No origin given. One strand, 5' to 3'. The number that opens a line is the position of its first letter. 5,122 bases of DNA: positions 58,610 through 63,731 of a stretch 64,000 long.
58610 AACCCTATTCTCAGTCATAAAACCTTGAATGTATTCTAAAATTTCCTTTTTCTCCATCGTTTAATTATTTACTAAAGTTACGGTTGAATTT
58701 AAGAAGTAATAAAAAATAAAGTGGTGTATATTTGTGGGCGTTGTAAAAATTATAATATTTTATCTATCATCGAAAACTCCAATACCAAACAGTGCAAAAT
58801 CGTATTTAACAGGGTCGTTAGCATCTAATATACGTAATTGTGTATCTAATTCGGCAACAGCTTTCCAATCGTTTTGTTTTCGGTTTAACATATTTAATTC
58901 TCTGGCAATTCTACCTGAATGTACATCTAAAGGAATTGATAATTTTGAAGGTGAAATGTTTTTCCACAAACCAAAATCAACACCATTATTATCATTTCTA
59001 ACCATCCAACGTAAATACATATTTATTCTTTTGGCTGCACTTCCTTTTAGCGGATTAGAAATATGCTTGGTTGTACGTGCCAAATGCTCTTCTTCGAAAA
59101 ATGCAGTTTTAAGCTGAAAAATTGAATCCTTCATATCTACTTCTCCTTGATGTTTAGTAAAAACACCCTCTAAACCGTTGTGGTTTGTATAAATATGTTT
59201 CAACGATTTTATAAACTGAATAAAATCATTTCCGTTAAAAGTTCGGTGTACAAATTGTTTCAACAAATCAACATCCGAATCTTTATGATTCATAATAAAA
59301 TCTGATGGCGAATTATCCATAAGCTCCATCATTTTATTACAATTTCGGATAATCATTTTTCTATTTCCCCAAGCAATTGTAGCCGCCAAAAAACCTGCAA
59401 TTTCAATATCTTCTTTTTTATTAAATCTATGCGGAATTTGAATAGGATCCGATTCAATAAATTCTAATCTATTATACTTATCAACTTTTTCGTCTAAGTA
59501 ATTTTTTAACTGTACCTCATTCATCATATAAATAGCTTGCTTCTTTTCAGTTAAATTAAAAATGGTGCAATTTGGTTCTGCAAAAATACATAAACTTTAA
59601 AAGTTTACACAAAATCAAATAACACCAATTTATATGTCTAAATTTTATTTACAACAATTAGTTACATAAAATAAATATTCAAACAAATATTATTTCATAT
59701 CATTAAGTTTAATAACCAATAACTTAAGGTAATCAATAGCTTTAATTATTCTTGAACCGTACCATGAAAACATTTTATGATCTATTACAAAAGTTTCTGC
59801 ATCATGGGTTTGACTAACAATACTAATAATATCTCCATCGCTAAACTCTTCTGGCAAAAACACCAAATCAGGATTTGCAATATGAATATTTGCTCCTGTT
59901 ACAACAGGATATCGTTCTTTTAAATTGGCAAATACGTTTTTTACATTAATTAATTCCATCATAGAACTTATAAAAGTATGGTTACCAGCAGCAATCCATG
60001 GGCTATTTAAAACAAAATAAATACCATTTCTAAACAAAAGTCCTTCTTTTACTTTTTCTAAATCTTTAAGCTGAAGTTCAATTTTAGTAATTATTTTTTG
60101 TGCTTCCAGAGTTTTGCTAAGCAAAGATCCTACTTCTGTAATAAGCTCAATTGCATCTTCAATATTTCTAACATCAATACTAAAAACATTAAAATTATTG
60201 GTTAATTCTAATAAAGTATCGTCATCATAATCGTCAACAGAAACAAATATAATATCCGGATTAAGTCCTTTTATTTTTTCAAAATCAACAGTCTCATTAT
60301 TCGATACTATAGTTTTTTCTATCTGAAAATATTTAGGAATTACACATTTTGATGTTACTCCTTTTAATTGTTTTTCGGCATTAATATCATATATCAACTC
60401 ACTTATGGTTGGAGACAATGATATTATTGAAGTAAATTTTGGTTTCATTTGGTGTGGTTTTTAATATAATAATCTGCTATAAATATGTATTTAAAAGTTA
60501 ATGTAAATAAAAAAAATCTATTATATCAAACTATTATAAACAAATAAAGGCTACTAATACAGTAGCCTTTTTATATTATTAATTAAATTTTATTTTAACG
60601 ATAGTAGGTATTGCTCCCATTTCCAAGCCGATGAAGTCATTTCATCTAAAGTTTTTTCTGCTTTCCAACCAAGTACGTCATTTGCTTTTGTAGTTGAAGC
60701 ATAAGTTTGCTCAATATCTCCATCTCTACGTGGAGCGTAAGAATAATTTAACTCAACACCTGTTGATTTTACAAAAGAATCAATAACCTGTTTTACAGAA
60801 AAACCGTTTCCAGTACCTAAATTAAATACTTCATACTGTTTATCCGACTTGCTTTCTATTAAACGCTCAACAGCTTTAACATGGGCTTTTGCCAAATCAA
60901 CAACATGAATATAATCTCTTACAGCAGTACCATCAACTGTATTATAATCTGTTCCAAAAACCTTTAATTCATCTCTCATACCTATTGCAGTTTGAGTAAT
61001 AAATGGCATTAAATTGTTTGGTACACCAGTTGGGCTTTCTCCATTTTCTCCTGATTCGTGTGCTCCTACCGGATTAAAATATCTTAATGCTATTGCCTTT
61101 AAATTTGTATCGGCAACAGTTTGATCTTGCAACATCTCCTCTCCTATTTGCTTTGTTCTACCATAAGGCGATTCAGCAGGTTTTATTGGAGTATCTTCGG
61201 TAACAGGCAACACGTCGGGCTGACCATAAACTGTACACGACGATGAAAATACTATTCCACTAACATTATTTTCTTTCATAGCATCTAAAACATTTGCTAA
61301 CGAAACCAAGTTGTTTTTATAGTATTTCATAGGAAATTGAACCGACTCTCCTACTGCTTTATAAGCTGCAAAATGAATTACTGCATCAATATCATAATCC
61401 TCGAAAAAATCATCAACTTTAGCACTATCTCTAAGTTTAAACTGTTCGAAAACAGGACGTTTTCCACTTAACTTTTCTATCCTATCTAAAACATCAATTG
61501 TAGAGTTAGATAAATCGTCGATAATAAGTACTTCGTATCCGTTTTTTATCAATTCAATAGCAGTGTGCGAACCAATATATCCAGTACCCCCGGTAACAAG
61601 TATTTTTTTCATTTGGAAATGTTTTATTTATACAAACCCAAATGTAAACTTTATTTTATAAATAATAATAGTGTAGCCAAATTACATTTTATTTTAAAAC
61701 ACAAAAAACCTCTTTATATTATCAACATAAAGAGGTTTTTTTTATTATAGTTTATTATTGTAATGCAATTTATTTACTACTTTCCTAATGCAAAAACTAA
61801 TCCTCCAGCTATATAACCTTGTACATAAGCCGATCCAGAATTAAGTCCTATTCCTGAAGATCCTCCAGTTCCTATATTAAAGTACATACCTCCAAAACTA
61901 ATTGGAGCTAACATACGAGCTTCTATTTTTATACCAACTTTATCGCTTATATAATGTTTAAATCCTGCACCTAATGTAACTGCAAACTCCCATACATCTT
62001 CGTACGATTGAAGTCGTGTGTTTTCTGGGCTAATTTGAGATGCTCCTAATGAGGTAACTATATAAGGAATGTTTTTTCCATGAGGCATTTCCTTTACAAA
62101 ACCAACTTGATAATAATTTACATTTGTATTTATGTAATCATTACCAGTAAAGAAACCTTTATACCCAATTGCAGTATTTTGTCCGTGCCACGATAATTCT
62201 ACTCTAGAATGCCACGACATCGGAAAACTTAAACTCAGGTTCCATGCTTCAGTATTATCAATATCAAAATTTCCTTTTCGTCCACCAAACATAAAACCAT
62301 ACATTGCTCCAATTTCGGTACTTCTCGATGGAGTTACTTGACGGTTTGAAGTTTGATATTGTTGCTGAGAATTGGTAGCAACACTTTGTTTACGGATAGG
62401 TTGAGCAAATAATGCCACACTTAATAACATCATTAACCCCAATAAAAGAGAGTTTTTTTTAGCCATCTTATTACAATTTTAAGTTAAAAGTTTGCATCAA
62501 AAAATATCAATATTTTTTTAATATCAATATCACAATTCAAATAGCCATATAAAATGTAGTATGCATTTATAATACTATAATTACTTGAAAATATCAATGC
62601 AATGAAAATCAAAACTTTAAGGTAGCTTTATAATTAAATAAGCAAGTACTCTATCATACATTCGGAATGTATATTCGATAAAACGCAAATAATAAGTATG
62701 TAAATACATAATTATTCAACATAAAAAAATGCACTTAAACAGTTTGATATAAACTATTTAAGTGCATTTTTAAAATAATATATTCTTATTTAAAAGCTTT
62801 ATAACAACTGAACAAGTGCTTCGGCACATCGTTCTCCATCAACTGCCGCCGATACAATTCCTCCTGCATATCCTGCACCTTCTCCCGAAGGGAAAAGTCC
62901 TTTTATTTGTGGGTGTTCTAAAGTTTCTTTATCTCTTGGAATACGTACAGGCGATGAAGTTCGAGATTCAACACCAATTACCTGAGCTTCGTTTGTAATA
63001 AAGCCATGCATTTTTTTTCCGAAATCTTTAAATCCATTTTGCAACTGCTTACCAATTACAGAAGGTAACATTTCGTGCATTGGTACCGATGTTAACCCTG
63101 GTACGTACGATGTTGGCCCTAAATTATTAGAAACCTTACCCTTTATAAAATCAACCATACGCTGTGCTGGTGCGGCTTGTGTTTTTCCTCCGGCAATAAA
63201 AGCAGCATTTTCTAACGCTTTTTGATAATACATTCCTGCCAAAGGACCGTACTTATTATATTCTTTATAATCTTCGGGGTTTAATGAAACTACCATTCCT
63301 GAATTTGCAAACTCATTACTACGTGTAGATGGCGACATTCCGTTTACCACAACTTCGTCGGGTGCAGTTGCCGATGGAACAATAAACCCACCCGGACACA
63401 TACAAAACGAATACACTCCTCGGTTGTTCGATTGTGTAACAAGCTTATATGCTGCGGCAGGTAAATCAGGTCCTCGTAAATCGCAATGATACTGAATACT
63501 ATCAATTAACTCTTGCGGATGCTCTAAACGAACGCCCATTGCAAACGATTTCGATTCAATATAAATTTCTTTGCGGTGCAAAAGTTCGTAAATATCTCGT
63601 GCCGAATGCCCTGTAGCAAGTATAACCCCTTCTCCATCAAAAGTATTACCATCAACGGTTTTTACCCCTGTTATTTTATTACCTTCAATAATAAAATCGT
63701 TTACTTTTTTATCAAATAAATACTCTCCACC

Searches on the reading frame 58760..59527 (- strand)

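Call 29: search_protein_families(library=pfam, proteins=[window:58760-59527:-], max_evalue=0.001)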
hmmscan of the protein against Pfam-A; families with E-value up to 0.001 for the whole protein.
window:58760-59527:- (255 aa): 1 family
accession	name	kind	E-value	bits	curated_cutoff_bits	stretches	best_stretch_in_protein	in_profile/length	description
PF09674.15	DUF2400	-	3.5e-90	302.4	25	1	27-251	1-224/225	Protein of unknown function (DUF2400)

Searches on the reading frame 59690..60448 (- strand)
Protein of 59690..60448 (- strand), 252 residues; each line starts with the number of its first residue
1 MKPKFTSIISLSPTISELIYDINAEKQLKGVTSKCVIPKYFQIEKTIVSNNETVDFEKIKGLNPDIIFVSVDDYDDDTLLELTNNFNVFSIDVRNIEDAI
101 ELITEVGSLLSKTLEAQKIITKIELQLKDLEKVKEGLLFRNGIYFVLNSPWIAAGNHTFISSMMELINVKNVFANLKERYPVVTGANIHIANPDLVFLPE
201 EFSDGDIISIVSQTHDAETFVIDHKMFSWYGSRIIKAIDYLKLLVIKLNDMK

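Call 29: search_protein_families(library=pfam, proteins=[window:59690-60448:-], max_evalue=0.001)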
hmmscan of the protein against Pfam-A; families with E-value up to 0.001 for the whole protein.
window:59690-60448:- (252 aa): 1 family
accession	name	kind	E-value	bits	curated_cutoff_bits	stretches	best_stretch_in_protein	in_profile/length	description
PF01497.23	Peripla_BP_2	-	2.1e-17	63.8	27.5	1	8-198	1-197/235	Periplasmic binding protein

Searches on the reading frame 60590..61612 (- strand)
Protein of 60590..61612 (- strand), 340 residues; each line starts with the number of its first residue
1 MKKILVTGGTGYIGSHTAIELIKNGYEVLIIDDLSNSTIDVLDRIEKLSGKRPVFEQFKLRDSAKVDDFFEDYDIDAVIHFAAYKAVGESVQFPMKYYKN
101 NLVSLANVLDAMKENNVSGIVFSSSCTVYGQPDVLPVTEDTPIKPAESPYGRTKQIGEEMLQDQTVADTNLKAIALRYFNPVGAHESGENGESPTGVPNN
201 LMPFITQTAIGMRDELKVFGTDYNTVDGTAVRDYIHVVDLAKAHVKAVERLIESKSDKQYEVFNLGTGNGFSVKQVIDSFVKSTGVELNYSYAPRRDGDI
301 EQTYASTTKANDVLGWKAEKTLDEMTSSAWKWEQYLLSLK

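Call 29: search_protein_families(library=pfam, proteins=[window:60590-61612:-], max_evalue=0.001)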
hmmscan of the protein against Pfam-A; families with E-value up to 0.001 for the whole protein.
window:60590-61612:- (340 aa): 9 families
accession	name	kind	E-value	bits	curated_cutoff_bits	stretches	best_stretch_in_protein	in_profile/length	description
PF16363.11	GDP_Man_Dehyd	-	7e-57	193.8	27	1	5-326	1-329/332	GDP-mannose 4,6 dehydratase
PF01370.27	Epimerase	-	1.1e-53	182.5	20.9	1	4-265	1-239/240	NAD dependent epimerase/dehydratase family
PF01073.25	3Beta_HSD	-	1.4e-17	64.1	22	1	5-177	1-177/280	3-beta hydroxysteroid dehydrogenase/isomerase family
PF02719.21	Polysacc_synt_2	-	9.9e-17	61.5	20.2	1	4-183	1-173/293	Polysaccharide biosynthesis protein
PF04321.23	RmlD_sub_bind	-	1.5e-13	50.9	27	1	3-164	2-139/287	RmlD substrate binding domain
PF00106.31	adh_short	-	2.3e-07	30.9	26.6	1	2-125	1-136/195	short chain dehydrogenase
PF13460.12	NAD_binding_10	-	2.2e-06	28.1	27.2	1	8-176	1-146/184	NAD(P)H-binding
PF07993.18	NAD_binding_4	-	2.3e-05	24.1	20.1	0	74-202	88-220/258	Male sterility protein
PF05368.20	NmrA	-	0.00011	22.4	27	0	2-30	3-31/298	NmrA-like family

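Call 32: search_protein_families(library=ncbifam, proteins=[window:60590-61612:-], max_evalue=0.00001)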
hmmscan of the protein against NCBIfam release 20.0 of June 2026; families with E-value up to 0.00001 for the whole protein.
window:60590-61612:- (340 aa): 20 families
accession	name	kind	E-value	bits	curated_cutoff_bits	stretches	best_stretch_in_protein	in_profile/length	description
TIGR01179.1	galE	equivalog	1.4e-123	411.9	262.3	1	3-335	1-327/332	UDP-glucose 4-epimerase GalE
NF007956.0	PRK10675.1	subfamily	4.9e-120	400.7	394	1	3-333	2-329/338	UDP-glucose 4-epimerase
TIGR01181.1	dTDP_gluc_dehyt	equivalog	7.5e-31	107.4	365.1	1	3-332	1-310/321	dTDP-glucose 4,6-dehydratase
TIGR02197.1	heptose_epim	equivalog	3.4e-28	98.7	274.6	1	4-311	1-286/316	ADP-glyceromanno-heptose 6-epimerase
TIGR04180.1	EDH_00030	hypoth_equivalog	2.5e-26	92.4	475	1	4-319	1-295/297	NAD-dependent 4,6-dehydratase LegB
NF011728.1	PRK15181.1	equivalog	1.1e-19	70.7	760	1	2-332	16-336/348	Vi polysaccharide biosynthesis UDP-N-acetylglucosaminuronic acid C-4 epimerase TviC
TIGR02622.1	CDP_4_6_dhtase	equivalog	6e-18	65.1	278.45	1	2-130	5-134/352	CDP-glucose 4,6-dehydratase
NF047922.1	GDPFucSynFcl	equivalog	3.4e-17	62.8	500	1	56-332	35-300/308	GDP-L-fucose synthase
NF007490.0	PRK10084.1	subfamily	7.5e-17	61.3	649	1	3-114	2-113/361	dTDP-glucose 4,6-dehydratase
NF007582.0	PRK10217.1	equivalog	9.8e-16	57.8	698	1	1-276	1-262/355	dTDP-glucose 4,6-dehydratase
NF043036.1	ErythonDh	equivalog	1.1e-15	57.6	325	1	3-164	2-163/321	D-erythronate dehydrogenase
NF042422.1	oxyalk_red_OleD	equivalog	2.6e-15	56.6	580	1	3-285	2-251/329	2-alkyl-3-oxoalkanoate reductase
TIGR03466.1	HpnA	hypoth_equivalog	3.8e-14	52.3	367.65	1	3-186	2-175/327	hopanoid-associated sugar epimerase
TIGR01472.1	gmd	equivalog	1.6e-11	44.1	415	1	2-293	1-277/342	GDP-mannose 4,6-dehydratase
NF008360.0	PRK11150.1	equivalog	1.9e-11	43.7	452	1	4-284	2-254/310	ADP-glyceromanno-heptose 6-epimerase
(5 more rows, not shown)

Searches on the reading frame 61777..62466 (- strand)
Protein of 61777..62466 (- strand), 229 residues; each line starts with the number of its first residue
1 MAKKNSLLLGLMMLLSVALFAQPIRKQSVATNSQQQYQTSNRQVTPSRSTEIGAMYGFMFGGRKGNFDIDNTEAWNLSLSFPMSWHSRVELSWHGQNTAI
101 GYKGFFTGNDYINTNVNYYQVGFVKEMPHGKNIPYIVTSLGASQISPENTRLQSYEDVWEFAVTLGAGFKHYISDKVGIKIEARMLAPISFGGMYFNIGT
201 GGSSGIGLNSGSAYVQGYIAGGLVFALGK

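Call 29: search_protein_families(library=pfam, proteins=[window:61777-62466:-], max_evalue=0.001)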
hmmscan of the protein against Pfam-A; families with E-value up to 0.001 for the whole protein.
window:61777-62466:- (229 aa): 0 families

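Call 68: find_encoding_contigs(protein=window:61777-62466:-, flank=10000, max_places=2)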
Protein window:61777-62466:- (229 aa): 5 contigs read that carry it; 2 places shown.
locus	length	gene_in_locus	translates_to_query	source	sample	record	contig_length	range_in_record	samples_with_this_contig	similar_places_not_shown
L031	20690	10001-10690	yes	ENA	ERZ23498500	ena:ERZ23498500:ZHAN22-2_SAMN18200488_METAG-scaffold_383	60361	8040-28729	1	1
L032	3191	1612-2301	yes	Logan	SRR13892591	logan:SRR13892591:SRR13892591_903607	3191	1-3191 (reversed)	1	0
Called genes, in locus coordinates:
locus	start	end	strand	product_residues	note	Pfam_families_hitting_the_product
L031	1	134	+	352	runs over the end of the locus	PF05893:LuxC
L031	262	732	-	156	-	-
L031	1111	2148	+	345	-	PF02618:YceG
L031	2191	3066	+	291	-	PF10043:DUF2279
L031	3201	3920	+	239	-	-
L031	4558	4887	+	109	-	PF00132:Hexapep (faint), PF14602:Hexapep_2 (faint)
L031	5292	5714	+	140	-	PF02566:OsmC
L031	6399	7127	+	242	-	PF01209:Ubie_methyltran, PF05148:Methyltransf_8 (weak), PF13489:Methyltransf_23, PF05175:MTS (weak), PF13649:Methyltransf_25, PF13847:Methyltransf_31, PF08241:Methyltransf_11, PF08242:Methyltransf_12, +1 more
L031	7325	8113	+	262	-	PF13568:OMP_b-brl_2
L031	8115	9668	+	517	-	PF28550:DUF8436, PF00890:FAD_binding_2 (faint), PF01134:GIDA (weak), PF01266:DAO (faint), PF03486:HI0933_like, PF07992:Pyr_redox_2 (weak), PF21688:FAD-depend_C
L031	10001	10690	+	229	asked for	-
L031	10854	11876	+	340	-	PF00106:adh_short (weak), PF01073:3Beta_HSD, PF01370:Epimerase, PF02719:Polysacc_synt_2, PF04321:RmlD_sub_bind, PF07993:NAD_binding_4 (faint), PF13460:NAD_binding_10 (weak), PF16363:GDP_Man_Dehyd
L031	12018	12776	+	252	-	PF01497:Peripla_BP_2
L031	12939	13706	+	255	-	PF09674:DUF2400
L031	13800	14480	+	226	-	PF00588:SpoU_methylase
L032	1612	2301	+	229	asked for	-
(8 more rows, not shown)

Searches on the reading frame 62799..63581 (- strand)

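Call 29: search_protein_families(library=pfam, proteins=[window:62799-63581:-], max_evalue=0.001)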
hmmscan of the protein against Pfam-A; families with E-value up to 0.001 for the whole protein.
window:62799-63581:- (260 aa): 1 family
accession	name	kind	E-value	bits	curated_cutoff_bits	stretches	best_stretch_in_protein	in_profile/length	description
PF21688.3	FAD-depend_C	-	4.3e-76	256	27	1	12-208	1-197/197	FAD-dependent protein, C-terminal domain-like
